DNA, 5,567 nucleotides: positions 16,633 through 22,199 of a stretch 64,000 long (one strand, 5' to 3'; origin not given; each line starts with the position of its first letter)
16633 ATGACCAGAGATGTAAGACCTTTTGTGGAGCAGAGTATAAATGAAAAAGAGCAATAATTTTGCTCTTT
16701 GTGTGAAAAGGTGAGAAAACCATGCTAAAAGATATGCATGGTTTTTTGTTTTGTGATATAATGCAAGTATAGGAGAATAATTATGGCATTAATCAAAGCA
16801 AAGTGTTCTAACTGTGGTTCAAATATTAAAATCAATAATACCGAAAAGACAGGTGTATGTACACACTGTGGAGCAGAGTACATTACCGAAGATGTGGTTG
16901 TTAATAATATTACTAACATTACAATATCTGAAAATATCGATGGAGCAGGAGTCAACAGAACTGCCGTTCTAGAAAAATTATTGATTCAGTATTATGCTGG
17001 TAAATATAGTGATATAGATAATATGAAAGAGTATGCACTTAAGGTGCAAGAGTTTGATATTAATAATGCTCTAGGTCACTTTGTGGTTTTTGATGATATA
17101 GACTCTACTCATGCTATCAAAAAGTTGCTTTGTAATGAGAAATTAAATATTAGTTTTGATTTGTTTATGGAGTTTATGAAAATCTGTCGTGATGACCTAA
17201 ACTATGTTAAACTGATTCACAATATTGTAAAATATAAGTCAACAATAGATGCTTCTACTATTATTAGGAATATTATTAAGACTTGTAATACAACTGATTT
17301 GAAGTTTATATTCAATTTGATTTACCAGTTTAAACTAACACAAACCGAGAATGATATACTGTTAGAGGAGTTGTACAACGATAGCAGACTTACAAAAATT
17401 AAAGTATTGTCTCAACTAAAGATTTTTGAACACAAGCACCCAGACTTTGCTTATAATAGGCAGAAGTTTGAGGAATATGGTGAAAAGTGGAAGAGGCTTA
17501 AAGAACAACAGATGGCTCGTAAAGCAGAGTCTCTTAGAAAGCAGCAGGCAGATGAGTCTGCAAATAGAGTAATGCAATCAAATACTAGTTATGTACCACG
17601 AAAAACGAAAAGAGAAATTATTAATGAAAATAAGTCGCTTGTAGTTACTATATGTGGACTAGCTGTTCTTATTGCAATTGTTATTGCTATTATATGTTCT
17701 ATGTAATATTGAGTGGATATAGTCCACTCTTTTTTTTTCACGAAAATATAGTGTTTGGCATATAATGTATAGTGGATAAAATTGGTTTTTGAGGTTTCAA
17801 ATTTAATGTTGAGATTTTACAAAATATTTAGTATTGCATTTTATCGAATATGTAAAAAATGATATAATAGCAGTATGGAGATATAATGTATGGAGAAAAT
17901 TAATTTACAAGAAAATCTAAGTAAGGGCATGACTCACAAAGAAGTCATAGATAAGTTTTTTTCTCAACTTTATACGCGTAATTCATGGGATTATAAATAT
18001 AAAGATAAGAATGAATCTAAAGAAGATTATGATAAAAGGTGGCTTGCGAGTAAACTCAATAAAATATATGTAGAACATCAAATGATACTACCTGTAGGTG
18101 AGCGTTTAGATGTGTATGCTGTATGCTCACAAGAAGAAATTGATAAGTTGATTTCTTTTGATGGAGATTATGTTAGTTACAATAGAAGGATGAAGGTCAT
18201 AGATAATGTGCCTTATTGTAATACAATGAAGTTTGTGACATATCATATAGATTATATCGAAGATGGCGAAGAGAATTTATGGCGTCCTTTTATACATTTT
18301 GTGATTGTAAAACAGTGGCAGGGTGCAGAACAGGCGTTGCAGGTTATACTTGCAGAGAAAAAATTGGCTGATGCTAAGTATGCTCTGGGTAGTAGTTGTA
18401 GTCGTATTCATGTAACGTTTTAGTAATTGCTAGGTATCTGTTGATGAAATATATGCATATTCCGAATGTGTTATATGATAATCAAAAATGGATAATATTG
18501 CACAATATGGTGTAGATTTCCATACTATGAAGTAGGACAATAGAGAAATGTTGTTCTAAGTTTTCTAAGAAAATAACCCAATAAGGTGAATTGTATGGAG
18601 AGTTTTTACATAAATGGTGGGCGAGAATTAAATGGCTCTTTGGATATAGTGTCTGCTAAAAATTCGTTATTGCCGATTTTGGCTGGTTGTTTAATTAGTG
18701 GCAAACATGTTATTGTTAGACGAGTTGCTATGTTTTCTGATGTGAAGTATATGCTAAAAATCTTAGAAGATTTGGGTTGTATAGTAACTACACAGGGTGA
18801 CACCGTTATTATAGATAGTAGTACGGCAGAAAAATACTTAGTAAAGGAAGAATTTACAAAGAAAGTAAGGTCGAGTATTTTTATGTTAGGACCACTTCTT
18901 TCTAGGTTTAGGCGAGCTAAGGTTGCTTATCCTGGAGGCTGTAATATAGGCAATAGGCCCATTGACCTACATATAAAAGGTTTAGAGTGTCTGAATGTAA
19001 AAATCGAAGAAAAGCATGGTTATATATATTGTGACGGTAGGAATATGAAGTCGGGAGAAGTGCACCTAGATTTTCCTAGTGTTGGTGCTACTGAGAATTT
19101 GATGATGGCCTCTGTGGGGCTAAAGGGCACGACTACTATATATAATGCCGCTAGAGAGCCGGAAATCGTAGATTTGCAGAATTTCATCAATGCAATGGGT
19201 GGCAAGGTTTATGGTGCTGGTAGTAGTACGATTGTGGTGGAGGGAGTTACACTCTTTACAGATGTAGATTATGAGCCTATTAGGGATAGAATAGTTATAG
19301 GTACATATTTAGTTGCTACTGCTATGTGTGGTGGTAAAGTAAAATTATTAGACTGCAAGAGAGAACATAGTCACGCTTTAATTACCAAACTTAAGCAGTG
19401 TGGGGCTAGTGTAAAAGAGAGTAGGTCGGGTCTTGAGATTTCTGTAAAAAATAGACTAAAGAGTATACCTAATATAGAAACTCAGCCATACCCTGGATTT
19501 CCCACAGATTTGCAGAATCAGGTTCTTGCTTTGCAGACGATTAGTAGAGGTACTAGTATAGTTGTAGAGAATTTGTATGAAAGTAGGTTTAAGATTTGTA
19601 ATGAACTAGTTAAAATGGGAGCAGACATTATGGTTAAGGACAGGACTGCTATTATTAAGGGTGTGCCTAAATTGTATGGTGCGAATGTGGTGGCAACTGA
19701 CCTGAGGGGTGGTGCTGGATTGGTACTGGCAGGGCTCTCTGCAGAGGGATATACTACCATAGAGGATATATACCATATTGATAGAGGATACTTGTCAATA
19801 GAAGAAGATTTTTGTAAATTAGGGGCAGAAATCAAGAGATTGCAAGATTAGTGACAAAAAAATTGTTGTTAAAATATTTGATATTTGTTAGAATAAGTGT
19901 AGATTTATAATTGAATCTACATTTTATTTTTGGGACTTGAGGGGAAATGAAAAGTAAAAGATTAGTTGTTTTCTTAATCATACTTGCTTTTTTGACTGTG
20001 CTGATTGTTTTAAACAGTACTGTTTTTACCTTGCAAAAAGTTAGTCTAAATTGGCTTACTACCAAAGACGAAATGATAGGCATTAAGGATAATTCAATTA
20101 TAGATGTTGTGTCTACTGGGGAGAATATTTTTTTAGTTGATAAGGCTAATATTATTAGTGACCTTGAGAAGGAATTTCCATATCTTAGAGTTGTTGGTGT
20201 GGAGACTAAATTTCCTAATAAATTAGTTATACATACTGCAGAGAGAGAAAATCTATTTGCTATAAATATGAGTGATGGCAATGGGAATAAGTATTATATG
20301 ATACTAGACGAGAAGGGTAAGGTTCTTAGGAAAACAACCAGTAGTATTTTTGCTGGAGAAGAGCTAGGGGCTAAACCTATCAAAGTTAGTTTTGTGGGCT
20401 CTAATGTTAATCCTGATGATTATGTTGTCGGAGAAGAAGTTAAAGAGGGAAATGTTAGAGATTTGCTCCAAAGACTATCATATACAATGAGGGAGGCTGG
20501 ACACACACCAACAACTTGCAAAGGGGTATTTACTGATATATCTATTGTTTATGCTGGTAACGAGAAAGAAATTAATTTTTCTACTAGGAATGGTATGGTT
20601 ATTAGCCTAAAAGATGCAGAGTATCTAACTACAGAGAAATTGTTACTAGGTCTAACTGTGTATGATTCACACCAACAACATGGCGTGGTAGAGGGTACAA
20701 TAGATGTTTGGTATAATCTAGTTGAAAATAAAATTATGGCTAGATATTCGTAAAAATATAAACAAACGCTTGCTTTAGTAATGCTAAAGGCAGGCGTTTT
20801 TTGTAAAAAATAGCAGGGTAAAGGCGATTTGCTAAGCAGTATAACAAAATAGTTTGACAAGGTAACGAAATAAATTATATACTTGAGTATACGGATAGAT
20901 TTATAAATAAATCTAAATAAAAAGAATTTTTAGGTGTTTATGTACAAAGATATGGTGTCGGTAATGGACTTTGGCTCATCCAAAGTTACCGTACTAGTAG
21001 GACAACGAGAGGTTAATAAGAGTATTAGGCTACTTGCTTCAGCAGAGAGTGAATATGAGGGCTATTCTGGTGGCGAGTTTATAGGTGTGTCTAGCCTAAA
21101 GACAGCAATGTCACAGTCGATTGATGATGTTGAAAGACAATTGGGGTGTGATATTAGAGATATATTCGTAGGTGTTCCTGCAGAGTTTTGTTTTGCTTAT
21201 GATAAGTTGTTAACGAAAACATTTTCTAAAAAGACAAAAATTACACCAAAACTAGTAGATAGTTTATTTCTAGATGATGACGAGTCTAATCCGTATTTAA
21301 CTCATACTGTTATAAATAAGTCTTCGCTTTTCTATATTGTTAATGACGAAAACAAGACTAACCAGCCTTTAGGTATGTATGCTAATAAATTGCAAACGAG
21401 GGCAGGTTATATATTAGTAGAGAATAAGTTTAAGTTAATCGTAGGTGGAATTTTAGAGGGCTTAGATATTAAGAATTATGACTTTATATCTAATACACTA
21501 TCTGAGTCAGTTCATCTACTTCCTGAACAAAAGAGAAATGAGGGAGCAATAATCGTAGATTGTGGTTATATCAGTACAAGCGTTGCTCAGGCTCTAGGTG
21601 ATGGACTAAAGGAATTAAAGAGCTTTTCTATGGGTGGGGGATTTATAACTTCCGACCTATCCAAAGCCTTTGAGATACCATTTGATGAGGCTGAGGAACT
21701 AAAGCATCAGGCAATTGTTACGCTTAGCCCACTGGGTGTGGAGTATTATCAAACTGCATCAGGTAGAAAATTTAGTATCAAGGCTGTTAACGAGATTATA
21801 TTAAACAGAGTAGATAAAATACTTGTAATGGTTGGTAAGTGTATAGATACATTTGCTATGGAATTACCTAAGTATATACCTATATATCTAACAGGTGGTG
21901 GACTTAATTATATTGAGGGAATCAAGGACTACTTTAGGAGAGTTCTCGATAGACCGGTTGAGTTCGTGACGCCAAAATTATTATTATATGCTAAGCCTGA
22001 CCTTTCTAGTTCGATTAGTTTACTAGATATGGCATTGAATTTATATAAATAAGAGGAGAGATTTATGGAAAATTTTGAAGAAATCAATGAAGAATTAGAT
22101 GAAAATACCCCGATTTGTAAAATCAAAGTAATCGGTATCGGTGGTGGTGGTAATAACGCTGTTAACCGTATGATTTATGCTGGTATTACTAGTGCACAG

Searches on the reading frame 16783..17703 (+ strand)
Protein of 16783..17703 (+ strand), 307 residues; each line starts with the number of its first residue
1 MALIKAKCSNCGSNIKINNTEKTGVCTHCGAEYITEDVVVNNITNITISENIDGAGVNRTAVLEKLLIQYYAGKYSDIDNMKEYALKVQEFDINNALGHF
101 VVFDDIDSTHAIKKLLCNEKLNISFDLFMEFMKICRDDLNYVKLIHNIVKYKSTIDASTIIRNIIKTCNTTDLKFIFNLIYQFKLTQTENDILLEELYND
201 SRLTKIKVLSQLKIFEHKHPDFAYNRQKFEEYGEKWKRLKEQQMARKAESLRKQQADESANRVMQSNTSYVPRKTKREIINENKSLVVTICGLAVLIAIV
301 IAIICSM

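Call 6: search_protein_families(library=pfam, proteins=[window:16783-17703:+], max_evalue=0.01)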
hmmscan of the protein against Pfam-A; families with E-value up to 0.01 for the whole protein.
window:16783-17703:+ (307 aa): 0 families

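Call 21: search_protein_families(library=phrogs, proteins=[window:16783-17703:+], max_evalue=0.01)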
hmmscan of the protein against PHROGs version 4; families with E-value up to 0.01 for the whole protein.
window:16783-17703:+ (307 aa): 2 families
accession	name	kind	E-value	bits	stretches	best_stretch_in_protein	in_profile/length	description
phrog_2546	-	unknown function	0.00031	22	1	7-83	2-70/180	-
phrog_4852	-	unknown function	0.00072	20.3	1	3-48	11-54/194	-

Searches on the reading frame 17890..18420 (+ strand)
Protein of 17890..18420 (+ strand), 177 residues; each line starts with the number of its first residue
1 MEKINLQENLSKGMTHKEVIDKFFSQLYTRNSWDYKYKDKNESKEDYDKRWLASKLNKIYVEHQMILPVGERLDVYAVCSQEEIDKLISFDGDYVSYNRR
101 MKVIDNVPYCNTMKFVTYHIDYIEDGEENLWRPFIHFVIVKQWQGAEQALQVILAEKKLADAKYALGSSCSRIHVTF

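Call 6: search_protein_families(library=pfam, proteins=[window:17890-18420:+], max_evalue=0.01)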
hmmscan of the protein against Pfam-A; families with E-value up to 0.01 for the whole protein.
window:17890-18420:+ (177 aa): 0 families

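Call 21: search_protein_families(library=phrogs, proteins=[window:17890-18420:+], max_evalue=0.01)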
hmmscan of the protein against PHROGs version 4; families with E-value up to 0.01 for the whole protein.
window:17890-18420:+ (177 aa): 0 families
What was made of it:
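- On Site-specifically integrated genomic island: No such Pfam or PHROG hit between 7825 and 18423 (calls 6, 21)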

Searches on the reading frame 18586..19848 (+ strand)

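Call 6: search_protein_families(library=pfam, proteins=[window:18586-19848:+], max_evalue=0.01)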
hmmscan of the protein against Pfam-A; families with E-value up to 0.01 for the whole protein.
window:18586-19848:+ (421 aa): 1 family
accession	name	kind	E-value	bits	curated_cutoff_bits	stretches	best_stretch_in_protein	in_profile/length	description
PF00275.25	EPSP_synthase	-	2.4e-82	277.3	22.8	1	10-408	2-416/417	EPSP synthase (3-phosphoshikimate 1-carboxyvinyltransferase)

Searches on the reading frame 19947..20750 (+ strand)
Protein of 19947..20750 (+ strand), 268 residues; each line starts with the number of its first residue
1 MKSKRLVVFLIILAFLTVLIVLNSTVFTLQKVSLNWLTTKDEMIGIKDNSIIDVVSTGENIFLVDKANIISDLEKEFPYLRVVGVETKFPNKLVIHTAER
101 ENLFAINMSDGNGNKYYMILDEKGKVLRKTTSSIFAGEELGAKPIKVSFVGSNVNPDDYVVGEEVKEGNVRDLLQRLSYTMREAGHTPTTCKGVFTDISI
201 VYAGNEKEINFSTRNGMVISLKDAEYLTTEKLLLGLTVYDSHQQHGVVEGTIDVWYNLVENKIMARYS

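Call 72: search_protein_families(library=pfam, proteins=[window:19947-20750:+], max_evalue=0.001)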
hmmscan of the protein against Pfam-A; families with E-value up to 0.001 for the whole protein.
window:19947-20750:+ (268 aa): 1 family
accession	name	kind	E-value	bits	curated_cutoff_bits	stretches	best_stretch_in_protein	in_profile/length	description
PF08478.15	POTRA_1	-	1.4e-06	28.9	23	1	51-100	19-69/69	POTRA domain, FtsQ-type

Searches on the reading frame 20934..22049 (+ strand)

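Call 72: search_protein_families(library=pfam, proteins=[window:20934-22049:+], max_evalue=0.001)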
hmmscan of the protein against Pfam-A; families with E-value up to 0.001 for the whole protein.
window:20934-22049:+ (372 aa): 2 families
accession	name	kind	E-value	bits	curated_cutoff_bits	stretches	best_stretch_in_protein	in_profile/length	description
PF14450.12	FtsA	-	1.8e-13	51.4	31.8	1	207-361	2-126/127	Cell division protein FtsA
PF11104.14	PilM_2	-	0.00092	18.7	27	0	177-259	155-236/340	Type IV pilus assembly protein PilM;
